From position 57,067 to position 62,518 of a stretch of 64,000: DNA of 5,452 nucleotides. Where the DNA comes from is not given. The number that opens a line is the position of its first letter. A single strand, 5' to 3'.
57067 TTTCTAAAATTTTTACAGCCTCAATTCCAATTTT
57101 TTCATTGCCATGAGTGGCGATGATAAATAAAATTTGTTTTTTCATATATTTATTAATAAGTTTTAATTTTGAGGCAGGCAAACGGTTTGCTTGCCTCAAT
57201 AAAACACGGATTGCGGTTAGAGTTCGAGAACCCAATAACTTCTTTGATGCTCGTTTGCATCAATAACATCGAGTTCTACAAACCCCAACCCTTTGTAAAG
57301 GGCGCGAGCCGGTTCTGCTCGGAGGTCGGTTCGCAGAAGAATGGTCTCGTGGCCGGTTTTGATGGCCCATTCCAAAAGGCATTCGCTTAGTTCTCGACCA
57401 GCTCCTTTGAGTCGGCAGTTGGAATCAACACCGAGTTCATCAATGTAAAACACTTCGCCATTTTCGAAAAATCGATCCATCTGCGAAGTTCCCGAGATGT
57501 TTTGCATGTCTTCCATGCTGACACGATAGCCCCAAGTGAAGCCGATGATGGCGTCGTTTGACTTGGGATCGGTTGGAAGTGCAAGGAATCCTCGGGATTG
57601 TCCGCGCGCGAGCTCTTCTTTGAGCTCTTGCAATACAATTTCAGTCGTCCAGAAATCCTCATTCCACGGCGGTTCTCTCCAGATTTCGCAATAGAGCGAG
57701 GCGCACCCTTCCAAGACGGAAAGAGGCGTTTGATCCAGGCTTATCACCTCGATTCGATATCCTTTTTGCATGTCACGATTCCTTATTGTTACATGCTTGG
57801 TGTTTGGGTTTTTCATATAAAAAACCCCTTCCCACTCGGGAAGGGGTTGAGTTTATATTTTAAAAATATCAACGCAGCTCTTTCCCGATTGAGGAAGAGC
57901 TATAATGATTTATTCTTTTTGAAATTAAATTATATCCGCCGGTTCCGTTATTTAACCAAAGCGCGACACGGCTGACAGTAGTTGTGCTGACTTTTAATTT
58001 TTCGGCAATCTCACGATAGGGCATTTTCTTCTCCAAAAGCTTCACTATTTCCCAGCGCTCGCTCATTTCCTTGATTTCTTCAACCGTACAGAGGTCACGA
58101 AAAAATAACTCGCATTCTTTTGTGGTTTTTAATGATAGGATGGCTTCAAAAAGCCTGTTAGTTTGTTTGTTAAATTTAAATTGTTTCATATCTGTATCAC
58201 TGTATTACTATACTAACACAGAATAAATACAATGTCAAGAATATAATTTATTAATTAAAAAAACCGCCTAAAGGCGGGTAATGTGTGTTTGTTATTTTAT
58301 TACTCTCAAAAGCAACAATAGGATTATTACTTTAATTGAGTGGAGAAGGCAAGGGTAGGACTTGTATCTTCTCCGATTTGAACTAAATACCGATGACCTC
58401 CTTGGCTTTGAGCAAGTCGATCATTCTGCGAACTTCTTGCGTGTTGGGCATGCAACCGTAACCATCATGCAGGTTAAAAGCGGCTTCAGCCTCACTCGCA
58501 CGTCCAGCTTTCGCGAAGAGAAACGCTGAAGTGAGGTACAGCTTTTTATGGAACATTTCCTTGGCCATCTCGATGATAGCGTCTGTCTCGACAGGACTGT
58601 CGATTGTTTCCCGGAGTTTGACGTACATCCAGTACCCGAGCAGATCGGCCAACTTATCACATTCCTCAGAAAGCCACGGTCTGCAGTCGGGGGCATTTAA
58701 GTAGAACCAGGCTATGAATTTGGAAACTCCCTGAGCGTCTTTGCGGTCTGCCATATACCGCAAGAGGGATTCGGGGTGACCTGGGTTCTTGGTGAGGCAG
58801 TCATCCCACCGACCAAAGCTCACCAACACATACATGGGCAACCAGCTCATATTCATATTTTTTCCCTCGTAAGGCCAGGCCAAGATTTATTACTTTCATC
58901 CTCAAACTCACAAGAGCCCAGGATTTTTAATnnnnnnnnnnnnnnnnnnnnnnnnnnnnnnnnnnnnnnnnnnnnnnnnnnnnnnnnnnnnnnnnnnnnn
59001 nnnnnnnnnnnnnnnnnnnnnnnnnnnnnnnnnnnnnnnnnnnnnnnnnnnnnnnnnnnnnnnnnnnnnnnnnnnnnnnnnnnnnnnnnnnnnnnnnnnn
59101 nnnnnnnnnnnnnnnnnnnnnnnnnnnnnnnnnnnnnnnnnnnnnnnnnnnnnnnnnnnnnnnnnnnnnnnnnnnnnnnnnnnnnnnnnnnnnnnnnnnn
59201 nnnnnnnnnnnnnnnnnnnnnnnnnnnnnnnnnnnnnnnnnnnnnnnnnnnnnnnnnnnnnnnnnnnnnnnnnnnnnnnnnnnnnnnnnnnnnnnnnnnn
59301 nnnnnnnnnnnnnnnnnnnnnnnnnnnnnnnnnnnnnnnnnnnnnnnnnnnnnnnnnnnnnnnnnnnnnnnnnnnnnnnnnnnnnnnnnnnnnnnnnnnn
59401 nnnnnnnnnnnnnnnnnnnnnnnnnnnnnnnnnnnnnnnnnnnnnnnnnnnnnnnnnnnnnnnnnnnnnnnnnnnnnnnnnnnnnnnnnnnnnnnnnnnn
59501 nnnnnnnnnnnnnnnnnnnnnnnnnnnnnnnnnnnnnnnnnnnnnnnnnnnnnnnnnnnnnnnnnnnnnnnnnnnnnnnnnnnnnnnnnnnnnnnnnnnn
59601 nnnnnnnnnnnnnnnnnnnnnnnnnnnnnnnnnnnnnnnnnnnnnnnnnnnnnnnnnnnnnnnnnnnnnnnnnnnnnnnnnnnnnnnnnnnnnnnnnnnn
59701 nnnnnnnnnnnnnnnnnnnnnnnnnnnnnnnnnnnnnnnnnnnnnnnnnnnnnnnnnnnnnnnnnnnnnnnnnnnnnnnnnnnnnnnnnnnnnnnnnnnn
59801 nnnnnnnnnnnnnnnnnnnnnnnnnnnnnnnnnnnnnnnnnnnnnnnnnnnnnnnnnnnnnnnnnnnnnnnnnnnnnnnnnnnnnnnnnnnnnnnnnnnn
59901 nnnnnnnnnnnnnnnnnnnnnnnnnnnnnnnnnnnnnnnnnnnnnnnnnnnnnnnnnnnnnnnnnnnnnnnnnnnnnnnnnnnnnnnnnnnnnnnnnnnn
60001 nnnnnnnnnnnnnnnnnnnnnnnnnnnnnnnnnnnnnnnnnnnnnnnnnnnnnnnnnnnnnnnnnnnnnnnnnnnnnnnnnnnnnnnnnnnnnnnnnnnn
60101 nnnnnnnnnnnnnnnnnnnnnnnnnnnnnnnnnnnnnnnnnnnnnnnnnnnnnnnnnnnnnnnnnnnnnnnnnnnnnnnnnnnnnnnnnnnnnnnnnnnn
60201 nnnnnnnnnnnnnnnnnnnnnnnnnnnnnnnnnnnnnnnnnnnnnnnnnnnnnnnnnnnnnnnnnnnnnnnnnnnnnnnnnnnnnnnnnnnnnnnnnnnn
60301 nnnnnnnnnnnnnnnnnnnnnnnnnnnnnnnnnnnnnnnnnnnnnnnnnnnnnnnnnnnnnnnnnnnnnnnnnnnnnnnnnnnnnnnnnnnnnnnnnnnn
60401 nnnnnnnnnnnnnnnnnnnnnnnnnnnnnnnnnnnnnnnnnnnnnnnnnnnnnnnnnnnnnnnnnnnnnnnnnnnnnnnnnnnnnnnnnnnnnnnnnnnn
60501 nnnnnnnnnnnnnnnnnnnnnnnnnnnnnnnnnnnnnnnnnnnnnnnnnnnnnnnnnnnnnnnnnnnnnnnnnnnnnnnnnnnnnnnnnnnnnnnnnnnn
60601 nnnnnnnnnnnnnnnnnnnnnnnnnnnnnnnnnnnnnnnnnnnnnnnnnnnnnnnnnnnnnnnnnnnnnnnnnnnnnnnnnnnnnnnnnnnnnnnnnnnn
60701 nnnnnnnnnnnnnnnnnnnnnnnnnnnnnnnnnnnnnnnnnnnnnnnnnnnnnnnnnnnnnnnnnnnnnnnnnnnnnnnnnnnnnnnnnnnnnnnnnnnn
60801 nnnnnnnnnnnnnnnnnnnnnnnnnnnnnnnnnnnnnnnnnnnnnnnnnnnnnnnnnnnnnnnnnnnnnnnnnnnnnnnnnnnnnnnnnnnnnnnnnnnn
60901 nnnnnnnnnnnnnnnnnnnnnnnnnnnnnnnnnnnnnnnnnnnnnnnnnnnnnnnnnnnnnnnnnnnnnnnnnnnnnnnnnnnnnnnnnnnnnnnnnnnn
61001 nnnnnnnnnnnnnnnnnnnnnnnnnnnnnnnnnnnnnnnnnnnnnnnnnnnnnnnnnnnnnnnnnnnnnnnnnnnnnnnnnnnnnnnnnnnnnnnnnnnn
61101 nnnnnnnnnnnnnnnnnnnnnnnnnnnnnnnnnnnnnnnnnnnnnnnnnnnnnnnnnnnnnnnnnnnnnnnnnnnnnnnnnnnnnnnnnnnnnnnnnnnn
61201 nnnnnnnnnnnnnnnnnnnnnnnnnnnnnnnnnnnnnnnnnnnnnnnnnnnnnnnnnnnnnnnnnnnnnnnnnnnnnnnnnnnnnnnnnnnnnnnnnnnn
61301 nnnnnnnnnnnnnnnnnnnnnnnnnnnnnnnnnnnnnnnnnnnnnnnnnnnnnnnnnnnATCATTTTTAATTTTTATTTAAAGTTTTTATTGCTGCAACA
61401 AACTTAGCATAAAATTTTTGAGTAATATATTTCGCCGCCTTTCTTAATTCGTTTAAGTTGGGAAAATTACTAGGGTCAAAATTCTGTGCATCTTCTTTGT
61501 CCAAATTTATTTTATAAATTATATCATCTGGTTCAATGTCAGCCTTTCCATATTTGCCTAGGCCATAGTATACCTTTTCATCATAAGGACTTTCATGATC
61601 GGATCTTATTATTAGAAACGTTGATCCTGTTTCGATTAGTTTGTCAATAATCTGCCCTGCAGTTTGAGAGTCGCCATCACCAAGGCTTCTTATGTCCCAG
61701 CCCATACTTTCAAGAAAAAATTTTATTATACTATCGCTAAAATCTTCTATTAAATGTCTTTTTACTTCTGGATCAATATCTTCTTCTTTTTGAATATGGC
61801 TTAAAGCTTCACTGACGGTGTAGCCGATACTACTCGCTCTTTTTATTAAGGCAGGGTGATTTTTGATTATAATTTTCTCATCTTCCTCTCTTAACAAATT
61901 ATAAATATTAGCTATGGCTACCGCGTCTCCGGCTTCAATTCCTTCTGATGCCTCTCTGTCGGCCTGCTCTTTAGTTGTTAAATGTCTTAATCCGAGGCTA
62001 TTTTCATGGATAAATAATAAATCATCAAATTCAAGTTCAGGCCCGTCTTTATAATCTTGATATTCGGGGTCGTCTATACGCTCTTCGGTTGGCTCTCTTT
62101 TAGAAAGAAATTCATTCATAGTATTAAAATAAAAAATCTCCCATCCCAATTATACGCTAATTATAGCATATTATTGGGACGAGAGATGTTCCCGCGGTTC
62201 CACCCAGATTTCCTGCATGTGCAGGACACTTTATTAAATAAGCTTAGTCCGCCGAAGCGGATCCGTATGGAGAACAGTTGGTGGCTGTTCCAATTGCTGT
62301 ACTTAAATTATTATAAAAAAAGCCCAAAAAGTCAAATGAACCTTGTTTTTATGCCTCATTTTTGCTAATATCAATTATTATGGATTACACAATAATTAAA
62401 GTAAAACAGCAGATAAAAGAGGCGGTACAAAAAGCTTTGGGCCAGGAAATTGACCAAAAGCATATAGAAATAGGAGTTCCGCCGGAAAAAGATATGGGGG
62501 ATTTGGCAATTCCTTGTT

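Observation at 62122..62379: Minus-strand T-box riboswitch with ultrashort Stem I controlling a hypothetical-GNAT-thrS operon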

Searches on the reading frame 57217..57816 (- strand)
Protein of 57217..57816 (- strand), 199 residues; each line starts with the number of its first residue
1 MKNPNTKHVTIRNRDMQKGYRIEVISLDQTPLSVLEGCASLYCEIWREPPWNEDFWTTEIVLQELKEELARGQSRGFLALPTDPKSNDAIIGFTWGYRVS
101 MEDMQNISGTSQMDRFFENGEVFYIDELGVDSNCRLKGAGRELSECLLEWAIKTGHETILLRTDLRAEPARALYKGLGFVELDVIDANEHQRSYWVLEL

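Call 9: search_protein_families(library=pfam, proteins=[window:57217-57816:-], max_evalue=0.01)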
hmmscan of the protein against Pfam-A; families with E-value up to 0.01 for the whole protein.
window:57217-57816:- (199 aa): 3 families
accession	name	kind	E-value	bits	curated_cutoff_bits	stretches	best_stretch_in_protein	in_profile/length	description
PF00583.31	Acetyltransf_1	-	6.9e-11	42.9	20.7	1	63-179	23-116/116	Acetyltransferase (GNAT) family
PF13508.13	Acetyltransf_7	-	1e-06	29.4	27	1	105-181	12-84/84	Acetyltransferase (GNAT) domain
PF13673.13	Acetyltransf_10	-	0.0014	19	23.6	1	120-183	52-111/128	Acetyltransferase (GNAT) domain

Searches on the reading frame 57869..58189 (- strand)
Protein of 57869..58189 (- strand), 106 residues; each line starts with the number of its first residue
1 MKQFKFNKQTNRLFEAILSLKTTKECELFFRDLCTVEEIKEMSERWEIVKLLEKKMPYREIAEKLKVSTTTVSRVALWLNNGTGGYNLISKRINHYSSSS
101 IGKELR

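Call 9: search_protein_families(library=pfam, proteins=[window:57869-58189:-], max_evalue=0.01)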
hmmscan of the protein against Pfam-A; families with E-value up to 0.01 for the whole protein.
window:57869-58189:- (106 aa): 12 families
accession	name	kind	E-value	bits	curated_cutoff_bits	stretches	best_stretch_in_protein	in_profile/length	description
PF01371.25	Trp_repressor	-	1.2e-26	93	27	1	9-91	2-85/88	Trp repressor protein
PF13384.12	HTH_23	-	4.2e-08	33.2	24.6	1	43-75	5-37/50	Homeodomain-like domain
PF13936.12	HTH_38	-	5.6e-08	32.8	27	1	43-75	8-40/44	Helix-turn-helix domain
PF02796.21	HTH_7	-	0.0002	21.8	23.8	1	47-75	13-41/45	Helix-turn-helix domain of resolvase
PF08279.18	HTH_11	-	0.00063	20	25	1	48-75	5-35/55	HTH domain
PF13542.12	HTH_Tnp_ISL3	-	0.00085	19.2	27.4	1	48-75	20-46/51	Helix-turn-helix domain of transposase family ISL3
PF13518.12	HTH_28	-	0.0018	18.8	25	1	45-75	2-32/52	Helix-turn-helix domain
PF13404.12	HTH_AsnC-type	-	0.002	18.4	27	1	55-74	17-36/42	AsnC-type helix-turn-helix domain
PF08281.18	Sigma70_r4_2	-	0.0036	17.4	25.7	1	54-72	25-43/54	Sigma-70, region 4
PF13412.12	HTH_24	-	0.0038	17.2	21.9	1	52-74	12-36/48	Winged helix-turn-helix DNA-binding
PF00356.27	LacI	-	0.0046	17.2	27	1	59-75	3-19/46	Bacterial regulatory proteins, lacI family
PF04545.22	Sigma70_r4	-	0.0054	16.7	24.1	0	53-74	18-39/50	Sigma-70, region 4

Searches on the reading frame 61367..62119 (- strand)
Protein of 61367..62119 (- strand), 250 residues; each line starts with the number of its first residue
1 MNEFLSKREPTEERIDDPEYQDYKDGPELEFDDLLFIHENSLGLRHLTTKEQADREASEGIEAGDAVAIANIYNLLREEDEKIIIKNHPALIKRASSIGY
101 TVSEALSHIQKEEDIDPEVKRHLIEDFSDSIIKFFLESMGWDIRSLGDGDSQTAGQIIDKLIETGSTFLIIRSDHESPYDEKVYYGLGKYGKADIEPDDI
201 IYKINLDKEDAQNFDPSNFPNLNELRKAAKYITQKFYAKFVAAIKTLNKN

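Call 9: search_protein_families(library=pfam, proteins=[window:61367-62119:-], max_evalue=0.01)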
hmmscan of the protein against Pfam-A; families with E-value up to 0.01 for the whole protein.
window:61367-62119:- (250 aa): 0 families

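Call 33: find_homologous_proteins(query=window:61367-62119:-, max_evalue=0.001)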
Query window:61367-62119:- (250 aa): 1 proteins with E <= 0.001 among 530 candidates.
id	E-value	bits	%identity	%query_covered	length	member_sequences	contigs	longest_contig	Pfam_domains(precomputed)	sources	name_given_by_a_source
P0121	9.5e-160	548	100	100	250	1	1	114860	-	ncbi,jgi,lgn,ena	ncbi:MAG: hypothetical protein WCV92_00440 [Candidatus Buchananbacteria bacterium]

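Call 64: search_protein_families(library=ncbifam, proteins=[window:61367-62119:-], max_evalue=0.01)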
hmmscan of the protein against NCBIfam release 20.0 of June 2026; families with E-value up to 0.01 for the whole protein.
window:61367-62119:- (250 aa): 0 families

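Call 76: predict_structure(protein=window:61367-62119:-)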
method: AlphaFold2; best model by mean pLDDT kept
length: 250 residues; sequences in the alignment: 1
mean_pLDDT: 37.0   pTM: 0.29
mean pLDDT of the five models: 37.0, 36.4, 36.2, 34.6, 34.3
residues with pLDDT >= 90: 0; 70-90: 0; 50-70: 4; < 50: 246
segments of 3 or more residues with pLDDT < 50: 1-167, 169-203, 208-250
pLDDT, mean of each block of 10 residues (from residue 1): 28 30 30 40 30 34 27 27 25 28 37 43 43 43 38 42 46 36 28 40 49 45 45 49 41
secondary structure, 60 per line:
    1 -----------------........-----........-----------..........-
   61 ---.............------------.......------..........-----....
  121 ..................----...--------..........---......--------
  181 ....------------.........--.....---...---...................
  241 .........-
elements in order: H18-25 E34-38 H50-59 H64-76 H89-95 H102-111 H117-138 H154-163 E167-172 H181-184 E200-205 H208-212 H222-249

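Call 77: search_protein_representatives(protein=window:61367-62119:-)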
Query: 250 residues. Proteins with E-value up to 0.001 (for the whole library): 65; up to 1e-10: 27; up to 1e-30: 1. The best 65 are listed.
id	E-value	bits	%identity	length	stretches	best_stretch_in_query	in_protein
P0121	3.0e-160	547.7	100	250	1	1-250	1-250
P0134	1.5e-26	110.0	32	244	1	20-245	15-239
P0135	3.6e-23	99.0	32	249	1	18-247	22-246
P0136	1.6e-20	90.3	30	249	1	22-250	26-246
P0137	6.6e-20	88.3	32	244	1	28-250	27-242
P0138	4.7e-18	82.2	35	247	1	29-213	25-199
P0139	5.5e-18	82.0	33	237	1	18-209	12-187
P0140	6.4e-17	78.5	30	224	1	13-246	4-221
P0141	8.7e-17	78.1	38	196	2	126-216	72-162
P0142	1.3e-16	77.5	32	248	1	30-217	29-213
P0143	1.7e-16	77.1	28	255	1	11-247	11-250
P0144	1.9e-15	73.7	35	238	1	29-221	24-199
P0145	2.9e-15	73.1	34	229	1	16-208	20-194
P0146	8.2e-15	71.6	32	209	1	30-216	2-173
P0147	2.2e-14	70.2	34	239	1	29-214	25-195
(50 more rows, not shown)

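Call 79: find_encoding_contigs(protein=P0134, flank=5000, max_places=2)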
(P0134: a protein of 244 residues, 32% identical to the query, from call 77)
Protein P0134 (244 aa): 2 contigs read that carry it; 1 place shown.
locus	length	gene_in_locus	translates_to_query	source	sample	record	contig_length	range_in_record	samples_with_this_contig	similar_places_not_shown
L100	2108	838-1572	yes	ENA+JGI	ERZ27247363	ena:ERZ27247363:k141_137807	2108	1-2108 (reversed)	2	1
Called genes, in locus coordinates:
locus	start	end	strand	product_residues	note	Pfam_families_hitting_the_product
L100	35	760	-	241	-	-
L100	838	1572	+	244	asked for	-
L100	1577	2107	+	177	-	?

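Call 86: search_protein_families(library=pfam, alignment_id=A4, max_evalue=0.01)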
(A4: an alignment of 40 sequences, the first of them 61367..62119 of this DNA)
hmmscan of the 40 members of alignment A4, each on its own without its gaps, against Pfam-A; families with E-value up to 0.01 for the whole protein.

A. member 1, window:61367-62119:- (250 aa): 0 families

B. families by the number of members that match (of 40 scanned): 2 families
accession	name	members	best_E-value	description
PF20662.3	COG4_C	1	0.00086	Conserved oligomeric Golgi complex subunit 4, C-terminal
PF18373.7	Spectrin_2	1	0.0044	Spectrin like domain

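Call 90: predict_structure(alignment_id=A4)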
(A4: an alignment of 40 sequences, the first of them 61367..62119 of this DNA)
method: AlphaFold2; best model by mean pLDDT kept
length: 250 residues; sequences in the alignment: 40
mean_pLDDT: 89.6   pTM: 0.87
mean pLDDT of the five models: 89.6, 89.2, 88.9, 88.3, 87.5
residues with pLDDT >= 90: 177; 70-90: 47; 50-70: 25; < 50: 1
segments of 3 or more residues with pLDDT < 50: none
pLDDT, mean of each block of 10 residues (from residue 1): 56 61 84 96 97 98 97 96 93 91 84 91 96 95 83 88 94 93 95 97 97 85 81 96 97
secondary structure, 60 per line:
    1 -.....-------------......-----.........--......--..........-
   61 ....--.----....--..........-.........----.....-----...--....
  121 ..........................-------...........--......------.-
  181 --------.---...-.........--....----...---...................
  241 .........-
elements in order: H2-6 H20-25 H31-39 E42-47 H50-59 E61-64 H72-75 H78-87 H89-97 H102-106 H117-146 H154-164 E167-172 E193-195 E200-205 H208-211 H222-249

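Call 93: fold_search(model_id=the predicted structure, library=pdb)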
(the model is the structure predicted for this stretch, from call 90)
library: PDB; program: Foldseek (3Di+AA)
matches with E <= 10: 80; with E <= 0.001: 0
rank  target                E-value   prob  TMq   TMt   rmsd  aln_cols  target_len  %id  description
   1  8hpo_B                9.1e-01  0.04  0.17  0.10  16.7       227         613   11  Cryo-EM structure of a SIN3/HDAC complex from budding yeast (released 2023-05-03)
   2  1ek9_A                1.1e+00  0.01  0.11  0.07  32.0       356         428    8  2.1A X-RAY STRUCTURE OF TOLC: AN INTEGRAL OUTER MEMBRANE PROTEIN AND EFFLUX PUMP COMPONENT FROM ESCHERICHIA COLI (released 2000-06-28)
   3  4s1n                  1.7e+00  0.07  0.13  0.17   9.8        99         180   12  The crystal structure of phosphoribosylglycinamide formyltransferase from Streptococcus pneumoniae TIGR4 (released 2015-01-28)
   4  1gwi_B                2.1e+00  0.01  0.12  0.09  20.5       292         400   12  The 1.92 A structure of Streptomyces coelicolor A3(2) CYP154C1: A new monooxygenase that functionalizes macrolide ring (released 2003-01-29)
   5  7sky_C                2.4e+00  0.06  0.20  0.27  14.2       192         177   11  Pertussis toxin S1 bound to NAD+ (released 2022-04-13)
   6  5mwm                  2.5e+00  0.01  0.09  0.06  19.1       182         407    9  INOSITOL 1,3,4,5,6-PENTAKISPHOSPHATE 2-KINASE FROM M. MUSCULUS IN COMPLEX WITH IP6 (released 2017-05-10)
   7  9n96_E                2.8e+00  0.02  0.08  0.21   7.6        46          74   13  CRYO-EM STRUCTURE OF human U7 SM RING IN COMPLEX WITH SYMPLEKIN N-TERMINAL DOMAIN (released 2026-01-21)
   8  5xjq_E                3.1e+00  0.02  0.08  0.21   7.7        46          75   13  Crystal Structure of the Gemin2-binding domain of SMN, Gemin2 in Complex with SmD1(1-82)/D2/F/E/G from Human (released 2018-07-04)
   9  3bzk                  3.9e+00  0.02  0.15  0.07  17.5       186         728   13  Crystal Structure of the Tex protein from Pseudomonas aeruginosa, crystal form 2 (released 2008-04-08)
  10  3jcr_Q                3.9e+00  0.01  0.08  0.18  10.6        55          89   13  3D structure determination of the human*U4/U6.U5* tri-snRNP complex (released 2016-03-09)
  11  5nrl_b                4.2e+00  0.01  0.07  0.18  11.7        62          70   11  Structure of a pre-catalytic spliceosome (released 2017-05-31)
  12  3taz_A                4.4e+00  0.02  0.13  0.08  18.2       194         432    8  Crystal structure of NurA bound to dAMP and manganese (released 2011-11-23)
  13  9moy_Q                4.4e+00  0.01  0.12  0.05  27.7       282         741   13  Reconstituted yeast V-ATPase bound to Rtc5p (released 2026-04-08)
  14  3taz_B                4.7e+00  0.01  0.11  0.07  18.0       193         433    9  Crystal structure of NurA bound to dAMP and manganese (released 2011-11-23)
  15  4qox                  4.9e+00  0.02  0.15  0.10  13.6       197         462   12  Crystal Structure of CDPK4 from Plasmodium Falciparum, PF3D7_0717500 (released 2014-09-03)
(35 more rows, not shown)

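Call 98: search_solved_structures(query=A4, max_evalue=5)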
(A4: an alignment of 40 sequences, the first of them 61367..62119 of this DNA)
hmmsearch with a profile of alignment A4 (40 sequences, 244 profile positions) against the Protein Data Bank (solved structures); distinct sequences matched with E-value up to 5: 4.
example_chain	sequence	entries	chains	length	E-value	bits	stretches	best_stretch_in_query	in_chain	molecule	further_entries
6xyw_Bu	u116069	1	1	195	0.017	17.7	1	55-136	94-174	Uncharacterized protein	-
6i60_A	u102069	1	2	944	0.46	13.1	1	62-128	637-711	Alpha-rhamnosidase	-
2lzj_A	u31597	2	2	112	0.65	12.6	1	52-76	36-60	Ubiquitin-like modifier-activating enzyme 1 | UBIQUITIN-ACTIVATING ENZYME E1 X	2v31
7qca_SP0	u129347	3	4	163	0.82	12.2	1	83-132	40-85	Ribosomal protein S19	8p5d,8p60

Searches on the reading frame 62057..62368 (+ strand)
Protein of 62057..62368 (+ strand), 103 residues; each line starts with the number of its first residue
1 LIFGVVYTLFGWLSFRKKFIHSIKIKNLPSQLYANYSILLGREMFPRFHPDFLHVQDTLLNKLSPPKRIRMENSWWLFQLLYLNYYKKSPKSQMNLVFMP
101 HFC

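Call 64: search_protein_families(library=ncbifam, proteins=[window:62057-62368:+], max_evalue=0.01)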
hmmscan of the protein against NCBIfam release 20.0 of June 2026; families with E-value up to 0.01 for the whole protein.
window:62057-62368:+ (103 aa): 0 families
